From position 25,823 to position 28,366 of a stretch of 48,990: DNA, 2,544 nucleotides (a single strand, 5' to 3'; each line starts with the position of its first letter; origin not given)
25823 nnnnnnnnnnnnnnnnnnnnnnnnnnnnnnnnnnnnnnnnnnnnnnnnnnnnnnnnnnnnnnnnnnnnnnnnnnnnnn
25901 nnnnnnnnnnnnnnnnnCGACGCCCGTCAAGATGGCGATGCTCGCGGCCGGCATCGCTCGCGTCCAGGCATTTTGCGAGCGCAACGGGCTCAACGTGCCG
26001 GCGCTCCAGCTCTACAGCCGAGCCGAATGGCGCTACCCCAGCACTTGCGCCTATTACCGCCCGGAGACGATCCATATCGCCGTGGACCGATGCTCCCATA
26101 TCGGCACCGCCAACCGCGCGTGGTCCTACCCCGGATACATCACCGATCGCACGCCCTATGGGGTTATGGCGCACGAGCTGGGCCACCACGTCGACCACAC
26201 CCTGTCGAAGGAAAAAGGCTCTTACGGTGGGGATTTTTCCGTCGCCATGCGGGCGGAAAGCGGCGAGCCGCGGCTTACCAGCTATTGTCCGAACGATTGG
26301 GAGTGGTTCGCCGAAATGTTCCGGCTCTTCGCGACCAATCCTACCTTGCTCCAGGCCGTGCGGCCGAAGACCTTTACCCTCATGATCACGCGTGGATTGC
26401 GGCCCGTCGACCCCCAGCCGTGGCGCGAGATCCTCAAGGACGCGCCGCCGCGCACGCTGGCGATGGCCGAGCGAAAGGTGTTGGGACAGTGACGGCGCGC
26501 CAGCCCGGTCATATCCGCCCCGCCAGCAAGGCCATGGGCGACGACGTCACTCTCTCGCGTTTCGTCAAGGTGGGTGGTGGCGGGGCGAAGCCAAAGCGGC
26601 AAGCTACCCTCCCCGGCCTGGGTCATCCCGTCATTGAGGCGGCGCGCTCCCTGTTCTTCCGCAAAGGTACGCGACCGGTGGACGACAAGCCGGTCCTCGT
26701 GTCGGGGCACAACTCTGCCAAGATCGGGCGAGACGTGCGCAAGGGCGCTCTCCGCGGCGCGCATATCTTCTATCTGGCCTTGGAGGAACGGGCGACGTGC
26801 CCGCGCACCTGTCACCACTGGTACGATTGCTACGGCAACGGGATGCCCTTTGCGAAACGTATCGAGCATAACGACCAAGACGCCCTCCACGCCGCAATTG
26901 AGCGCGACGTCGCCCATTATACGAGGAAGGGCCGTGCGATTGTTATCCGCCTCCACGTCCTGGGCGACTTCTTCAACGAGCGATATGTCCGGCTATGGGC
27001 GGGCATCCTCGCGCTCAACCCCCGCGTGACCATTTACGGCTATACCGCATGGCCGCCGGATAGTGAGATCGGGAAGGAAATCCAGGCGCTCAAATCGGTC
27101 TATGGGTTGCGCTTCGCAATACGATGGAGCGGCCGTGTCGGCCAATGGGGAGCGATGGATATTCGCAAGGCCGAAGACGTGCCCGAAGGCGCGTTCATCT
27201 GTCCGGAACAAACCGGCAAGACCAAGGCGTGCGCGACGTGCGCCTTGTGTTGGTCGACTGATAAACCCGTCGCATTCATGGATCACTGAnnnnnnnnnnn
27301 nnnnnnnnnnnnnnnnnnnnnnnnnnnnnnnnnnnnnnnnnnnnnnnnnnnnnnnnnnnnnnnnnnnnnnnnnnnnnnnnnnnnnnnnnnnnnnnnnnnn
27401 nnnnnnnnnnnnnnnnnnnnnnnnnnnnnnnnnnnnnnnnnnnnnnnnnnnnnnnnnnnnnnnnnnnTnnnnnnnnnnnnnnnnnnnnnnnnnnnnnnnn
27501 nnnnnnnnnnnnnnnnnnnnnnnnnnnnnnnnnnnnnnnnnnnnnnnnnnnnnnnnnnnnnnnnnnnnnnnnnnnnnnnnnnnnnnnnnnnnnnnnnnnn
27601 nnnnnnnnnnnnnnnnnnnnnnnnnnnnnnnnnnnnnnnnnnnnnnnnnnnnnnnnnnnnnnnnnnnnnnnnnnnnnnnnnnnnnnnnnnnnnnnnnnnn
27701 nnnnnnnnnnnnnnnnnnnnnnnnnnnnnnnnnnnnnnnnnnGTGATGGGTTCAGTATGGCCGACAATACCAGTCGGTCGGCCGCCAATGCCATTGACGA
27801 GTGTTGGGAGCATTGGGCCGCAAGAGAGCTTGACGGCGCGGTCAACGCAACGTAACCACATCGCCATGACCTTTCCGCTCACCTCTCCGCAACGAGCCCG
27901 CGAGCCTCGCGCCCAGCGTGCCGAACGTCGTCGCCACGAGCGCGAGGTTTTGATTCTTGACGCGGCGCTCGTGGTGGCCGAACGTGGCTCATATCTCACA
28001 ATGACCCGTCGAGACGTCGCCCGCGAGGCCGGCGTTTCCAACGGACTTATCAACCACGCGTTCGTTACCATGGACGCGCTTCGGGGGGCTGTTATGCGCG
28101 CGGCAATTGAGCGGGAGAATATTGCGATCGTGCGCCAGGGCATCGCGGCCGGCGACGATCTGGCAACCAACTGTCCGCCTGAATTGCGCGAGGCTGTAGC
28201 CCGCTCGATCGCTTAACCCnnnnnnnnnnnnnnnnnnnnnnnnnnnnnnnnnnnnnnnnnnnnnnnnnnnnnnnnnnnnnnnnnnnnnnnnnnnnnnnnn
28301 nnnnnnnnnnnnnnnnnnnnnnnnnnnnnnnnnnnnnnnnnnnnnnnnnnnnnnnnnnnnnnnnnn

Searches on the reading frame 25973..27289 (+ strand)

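Call 113: search_protein_families(library=pfam, max_evalue=0.001, proteins=[window:25973-27289:+])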
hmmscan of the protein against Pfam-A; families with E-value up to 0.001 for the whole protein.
window:25973-27289:+ (438 aa): 1 family
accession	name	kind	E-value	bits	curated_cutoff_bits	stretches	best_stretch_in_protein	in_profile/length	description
PF17338.8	GP88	-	3.4e-10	40.6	24.4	1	267-363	27-140/230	Gene product 88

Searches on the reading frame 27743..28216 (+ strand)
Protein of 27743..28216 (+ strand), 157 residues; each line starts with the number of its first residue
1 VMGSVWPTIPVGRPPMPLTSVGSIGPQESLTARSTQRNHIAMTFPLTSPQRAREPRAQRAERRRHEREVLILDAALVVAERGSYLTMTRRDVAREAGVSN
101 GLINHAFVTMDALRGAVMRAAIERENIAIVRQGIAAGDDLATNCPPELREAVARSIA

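Call 113: search_protein_families(library=pfam, max_evalue=0.001, proteins=[window:27743-28216:+])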
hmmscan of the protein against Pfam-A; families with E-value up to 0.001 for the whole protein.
window:27743-28216:+ (157 aa): 1 family
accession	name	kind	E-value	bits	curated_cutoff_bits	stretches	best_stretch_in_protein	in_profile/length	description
PF00440.29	TetR_N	-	5.1e-08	33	24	1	71-116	1-46/47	Bacterial regulatory proteins, tetR family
